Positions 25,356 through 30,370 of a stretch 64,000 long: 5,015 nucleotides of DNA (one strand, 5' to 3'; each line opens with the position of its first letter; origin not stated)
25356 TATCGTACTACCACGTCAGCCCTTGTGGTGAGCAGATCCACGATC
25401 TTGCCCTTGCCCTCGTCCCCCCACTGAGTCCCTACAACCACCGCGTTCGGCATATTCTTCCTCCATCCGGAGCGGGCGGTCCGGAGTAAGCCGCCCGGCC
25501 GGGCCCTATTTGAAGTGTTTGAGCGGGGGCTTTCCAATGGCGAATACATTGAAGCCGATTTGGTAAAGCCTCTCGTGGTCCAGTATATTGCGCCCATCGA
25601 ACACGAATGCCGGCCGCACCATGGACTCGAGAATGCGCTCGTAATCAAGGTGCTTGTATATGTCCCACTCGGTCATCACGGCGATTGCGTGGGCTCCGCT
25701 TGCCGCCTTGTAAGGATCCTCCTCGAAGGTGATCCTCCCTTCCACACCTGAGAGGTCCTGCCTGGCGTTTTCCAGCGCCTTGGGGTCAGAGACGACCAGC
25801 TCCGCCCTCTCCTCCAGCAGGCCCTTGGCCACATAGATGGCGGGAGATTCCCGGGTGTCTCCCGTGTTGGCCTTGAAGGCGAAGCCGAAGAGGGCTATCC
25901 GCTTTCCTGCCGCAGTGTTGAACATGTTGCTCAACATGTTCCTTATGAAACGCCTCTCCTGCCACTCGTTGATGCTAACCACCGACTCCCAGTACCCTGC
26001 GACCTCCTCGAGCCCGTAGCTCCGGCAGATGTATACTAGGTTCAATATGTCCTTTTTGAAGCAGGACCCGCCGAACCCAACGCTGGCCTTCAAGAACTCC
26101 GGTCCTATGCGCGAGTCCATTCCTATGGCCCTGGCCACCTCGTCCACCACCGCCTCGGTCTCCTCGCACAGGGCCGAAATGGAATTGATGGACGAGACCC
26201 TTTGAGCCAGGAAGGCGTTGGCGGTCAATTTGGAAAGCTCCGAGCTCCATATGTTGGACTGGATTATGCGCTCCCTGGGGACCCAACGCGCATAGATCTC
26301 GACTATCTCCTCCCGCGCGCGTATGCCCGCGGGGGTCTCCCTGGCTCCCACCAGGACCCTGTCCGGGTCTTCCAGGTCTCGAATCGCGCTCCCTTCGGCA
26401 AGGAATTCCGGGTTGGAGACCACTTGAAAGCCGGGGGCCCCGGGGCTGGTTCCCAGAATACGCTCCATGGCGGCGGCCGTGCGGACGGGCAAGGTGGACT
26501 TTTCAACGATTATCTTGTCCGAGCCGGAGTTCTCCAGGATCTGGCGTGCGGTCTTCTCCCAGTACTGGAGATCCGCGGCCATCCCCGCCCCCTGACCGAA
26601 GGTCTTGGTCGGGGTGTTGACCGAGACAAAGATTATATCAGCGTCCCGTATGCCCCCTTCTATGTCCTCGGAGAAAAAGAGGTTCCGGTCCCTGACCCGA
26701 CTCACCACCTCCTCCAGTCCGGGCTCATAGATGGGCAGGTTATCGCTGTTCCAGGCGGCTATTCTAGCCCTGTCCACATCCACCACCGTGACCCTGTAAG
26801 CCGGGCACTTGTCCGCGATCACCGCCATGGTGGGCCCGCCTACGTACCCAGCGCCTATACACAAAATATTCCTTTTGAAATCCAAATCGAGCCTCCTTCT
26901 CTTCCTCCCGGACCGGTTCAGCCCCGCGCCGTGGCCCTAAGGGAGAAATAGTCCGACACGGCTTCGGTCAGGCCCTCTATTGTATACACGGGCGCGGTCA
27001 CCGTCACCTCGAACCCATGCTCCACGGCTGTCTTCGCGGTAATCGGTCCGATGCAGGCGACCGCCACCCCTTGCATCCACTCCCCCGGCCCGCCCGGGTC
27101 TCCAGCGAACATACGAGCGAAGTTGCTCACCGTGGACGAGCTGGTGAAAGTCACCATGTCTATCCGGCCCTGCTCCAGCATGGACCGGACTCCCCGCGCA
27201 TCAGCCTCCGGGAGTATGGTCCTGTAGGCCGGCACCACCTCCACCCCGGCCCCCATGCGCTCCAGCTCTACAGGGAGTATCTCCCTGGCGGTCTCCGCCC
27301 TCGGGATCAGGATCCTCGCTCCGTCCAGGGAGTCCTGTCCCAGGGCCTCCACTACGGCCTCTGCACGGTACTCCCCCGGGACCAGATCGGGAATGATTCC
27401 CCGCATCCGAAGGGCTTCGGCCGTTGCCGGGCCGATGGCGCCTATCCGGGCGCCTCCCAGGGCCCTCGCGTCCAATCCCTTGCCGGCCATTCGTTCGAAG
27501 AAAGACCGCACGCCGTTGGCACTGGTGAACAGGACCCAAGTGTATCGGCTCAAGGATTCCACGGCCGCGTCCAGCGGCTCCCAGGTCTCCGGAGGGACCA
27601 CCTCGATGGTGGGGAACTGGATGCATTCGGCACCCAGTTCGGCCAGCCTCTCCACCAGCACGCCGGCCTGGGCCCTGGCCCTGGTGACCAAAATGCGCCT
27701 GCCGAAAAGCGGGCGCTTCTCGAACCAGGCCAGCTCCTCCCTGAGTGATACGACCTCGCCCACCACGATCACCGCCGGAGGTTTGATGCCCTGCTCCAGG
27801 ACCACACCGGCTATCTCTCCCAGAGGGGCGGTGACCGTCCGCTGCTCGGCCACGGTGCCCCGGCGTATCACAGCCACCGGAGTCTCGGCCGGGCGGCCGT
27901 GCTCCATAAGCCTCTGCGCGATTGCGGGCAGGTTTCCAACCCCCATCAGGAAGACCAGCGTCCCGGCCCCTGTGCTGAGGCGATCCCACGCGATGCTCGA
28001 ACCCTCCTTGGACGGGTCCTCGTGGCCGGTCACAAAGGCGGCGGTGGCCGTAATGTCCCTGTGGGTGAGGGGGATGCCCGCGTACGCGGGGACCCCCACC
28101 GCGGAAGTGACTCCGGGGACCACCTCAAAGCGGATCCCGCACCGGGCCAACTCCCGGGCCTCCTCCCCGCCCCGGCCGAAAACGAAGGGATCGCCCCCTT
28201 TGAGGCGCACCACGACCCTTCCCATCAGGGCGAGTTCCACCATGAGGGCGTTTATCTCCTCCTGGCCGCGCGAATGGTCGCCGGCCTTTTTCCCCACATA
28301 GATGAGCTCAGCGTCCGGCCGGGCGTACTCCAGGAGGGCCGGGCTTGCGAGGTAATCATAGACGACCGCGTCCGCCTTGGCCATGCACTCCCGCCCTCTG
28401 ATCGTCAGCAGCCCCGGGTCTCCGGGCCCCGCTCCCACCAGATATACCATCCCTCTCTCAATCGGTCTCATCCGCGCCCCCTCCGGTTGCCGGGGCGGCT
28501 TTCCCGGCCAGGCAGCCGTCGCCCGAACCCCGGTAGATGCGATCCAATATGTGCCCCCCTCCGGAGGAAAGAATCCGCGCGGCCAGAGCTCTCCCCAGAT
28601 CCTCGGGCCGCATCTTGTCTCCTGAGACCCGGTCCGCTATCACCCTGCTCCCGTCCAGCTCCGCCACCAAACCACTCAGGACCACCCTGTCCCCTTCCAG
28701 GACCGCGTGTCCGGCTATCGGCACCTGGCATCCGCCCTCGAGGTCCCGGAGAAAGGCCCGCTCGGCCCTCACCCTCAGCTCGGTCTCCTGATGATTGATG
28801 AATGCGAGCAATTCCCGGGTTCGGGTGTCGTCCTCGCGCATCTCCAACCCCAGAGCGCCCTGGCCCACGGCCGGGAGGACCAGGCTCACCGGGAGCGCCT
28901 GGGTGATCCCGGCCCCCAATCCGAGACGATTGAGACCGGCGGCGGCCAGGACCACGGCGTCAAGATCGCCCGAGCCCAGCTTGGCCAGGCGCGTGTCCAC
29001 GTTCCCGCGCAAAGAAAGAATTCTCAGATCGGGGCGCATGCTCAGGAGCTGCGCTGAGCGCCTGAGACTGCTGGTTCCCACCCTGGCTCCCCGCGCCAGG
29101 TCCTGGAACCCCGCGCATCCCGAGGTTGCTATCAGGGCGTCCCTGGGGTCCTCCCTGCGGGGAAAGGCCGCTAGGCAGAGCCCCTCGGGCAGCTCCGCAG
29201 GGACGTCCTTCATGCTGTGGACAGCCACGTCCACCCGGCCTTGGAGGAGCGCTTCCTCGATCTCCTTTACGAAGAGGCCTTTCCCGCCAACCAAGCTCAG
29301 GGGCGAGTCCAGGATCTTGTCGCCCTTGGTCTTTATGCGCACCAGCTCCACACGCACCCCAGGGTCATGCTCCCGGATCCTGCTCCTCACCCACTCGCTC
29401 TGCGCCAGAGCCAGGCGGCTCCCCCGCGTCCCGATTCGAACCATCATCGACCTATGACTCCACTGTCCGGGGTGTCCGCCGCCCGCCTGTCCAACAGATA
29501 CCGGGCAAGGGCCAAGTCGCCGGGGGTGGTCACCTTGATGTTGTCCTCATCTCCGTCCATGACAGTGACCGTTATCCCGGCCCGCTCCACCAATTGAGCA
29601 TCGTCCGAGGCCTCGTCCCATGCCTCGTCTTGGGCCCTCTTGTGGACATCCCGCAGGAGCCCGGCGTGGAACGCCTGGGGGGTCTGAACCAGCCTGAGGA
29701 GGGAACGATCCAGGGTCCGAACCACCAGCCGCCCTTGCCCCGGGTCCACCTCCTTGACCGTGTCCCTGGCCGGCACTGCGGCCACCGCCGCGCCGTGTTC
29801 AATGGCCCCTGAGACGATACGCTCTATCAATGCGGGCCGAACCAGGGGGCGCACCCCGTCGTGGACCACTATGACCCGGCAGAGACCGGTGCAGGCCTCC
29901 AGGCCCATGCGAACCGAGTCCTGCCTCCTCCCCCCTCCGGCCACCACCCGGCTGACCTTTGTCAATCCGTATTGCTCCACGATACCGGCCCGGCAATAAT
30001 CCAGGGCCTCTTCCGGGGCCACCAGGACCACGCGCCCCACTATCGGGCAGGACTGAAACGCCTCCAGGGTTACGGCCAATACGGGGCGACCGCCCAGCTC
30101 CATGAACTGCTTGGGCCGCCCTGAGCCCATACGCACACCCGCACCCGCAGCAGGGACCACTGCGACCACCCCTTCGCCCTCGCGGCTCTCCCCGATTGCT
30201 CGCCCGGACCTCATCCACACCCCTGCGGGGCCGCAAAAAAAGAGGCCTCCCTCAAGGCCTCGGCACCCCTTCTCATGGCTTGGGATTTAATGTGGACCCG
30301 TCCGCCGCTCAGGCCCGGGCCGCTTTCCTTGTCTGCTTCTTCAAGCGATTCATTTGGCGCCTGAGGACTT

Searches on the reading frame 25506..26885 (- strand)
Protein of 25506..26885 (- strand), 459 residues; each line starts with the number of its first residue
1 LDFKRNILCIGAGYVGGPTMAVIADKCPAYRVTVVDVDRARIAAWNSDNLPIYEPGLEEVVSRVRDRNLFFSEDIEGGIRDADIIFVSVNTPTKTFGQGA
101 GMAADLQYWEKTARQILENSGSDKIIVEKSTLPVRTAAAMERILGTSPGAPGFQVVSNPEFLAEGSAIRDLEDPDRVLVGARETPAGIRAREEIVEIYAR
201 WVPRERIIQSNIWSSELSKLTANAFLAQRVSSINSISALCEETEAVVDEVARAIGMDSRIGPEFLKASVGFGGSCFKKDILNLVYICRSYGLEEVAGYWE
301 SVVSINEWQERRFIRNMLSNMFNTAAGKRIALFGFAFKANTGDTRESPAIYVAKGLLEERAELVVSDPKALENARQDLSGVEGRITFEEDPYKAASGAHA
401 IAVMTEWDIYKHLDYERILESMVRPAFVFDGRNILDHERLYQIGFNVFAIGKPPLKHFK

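Call 26: search_protein_families(library=pfam, proteins=[window:25506-26885:-], max_evalue=0.00001)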
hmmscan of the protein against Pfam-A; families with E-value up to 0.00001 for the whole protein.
window:25506-26885:- (459 aa): 3 families
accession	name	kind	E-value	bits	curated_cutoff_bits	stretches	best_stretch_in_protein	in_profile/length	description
PF03721.20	UDPG_MGDP_dh_N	-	1.3e-55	188.3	27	1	6-187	2-181/187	UDP-glucose/GDP-mannose dehydrogenase family, NAD binding domain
PF03720.21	UDPG_MGDP_dh_C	-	1.3e-29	103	30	1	331-437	1-103/103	UDP-glucose/GDP-mannose dehydrogenase family, UDP binding domain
PF00984.24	UDPG_MGDP_dh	-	2.4e-29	101.7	25.4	1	213-307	1-93/94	UDP-glucose/GDP-mannose dehydrogenase family, central domain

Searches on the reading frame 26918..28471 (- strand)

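Call 26: search_protein_families(library=pfam, proteins=[window:26918-28471:-], max_evalue=0.00001)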
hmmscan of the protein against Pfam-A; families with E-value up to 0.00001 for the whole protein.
window:26918-28471:- (517 aa): 2 families
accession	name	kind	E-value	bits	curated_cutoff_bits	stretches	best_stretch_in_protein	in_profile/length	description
PF02602.20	HEM4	-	4.2e-70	235.9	27.5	1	272-503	3-231/231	Uroporphyrinogen-III synthase HemD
PF00590.25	TP_methylase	-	1e-52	179.6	27.8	1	8-221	1-212/212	Tetrapyrrole (Corrin/Porphyrin) Methylases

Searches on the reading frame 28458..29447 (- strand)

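Call 26: search_protein_families(library=pfam, proteins=[window:28458-29447:-], max_evalue=0.00001)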
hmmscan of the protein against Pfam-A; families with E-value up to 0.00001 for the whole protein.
window:28458-29447:- (329 aa): 2 families
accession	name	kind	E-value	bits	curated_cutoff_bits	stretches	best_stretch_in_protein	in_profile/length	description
PF01379.25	Porphobil_deam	-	9.9e-84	280.5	22.1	1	3-211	1-206/207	Porphobilinogen deaminase, dipyromethane cofactor binding domain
PF03900.20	Porphobil_deamC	-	1.4e-19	70.6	26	1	224-293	2-73/74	Porphobilinogen deaminase, C-terminal domain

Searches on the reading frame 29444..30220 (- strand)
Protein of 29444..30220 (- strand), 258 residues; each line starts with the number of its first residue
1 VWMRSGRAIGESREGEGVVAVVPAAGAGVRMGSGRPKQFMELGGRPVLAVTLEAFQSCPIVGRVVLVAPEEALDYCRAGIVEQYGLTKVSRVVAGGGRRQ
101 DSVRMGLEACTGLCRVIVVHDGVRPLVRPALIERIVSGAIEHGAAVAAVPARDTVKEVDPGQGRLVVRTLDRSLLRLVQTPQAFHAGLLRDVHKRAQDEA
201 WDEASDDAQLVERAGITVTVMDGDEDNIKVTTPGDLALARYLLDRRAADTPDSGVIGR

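Call 26: search_protein_families(library=pfam, proteins=[window:29444-30220:-], max_evalue=0.00001)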
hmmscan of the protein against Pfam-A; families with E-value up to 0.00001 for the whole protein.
window:29444-30220:- (258 aa): 2 families
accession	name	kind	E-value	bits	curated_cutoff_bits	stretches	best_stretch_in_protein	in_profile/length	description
PF01128.25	IspD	-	7.4e-62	209.4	27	1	18-244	1-220/221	2-C-methyl-D-erythritol 4-phosphate cytidylyltransferase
PF12804.13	NTP_transf_3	-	1e-12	49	27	1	20-163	1-128/160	MobA-like NTP transferase domain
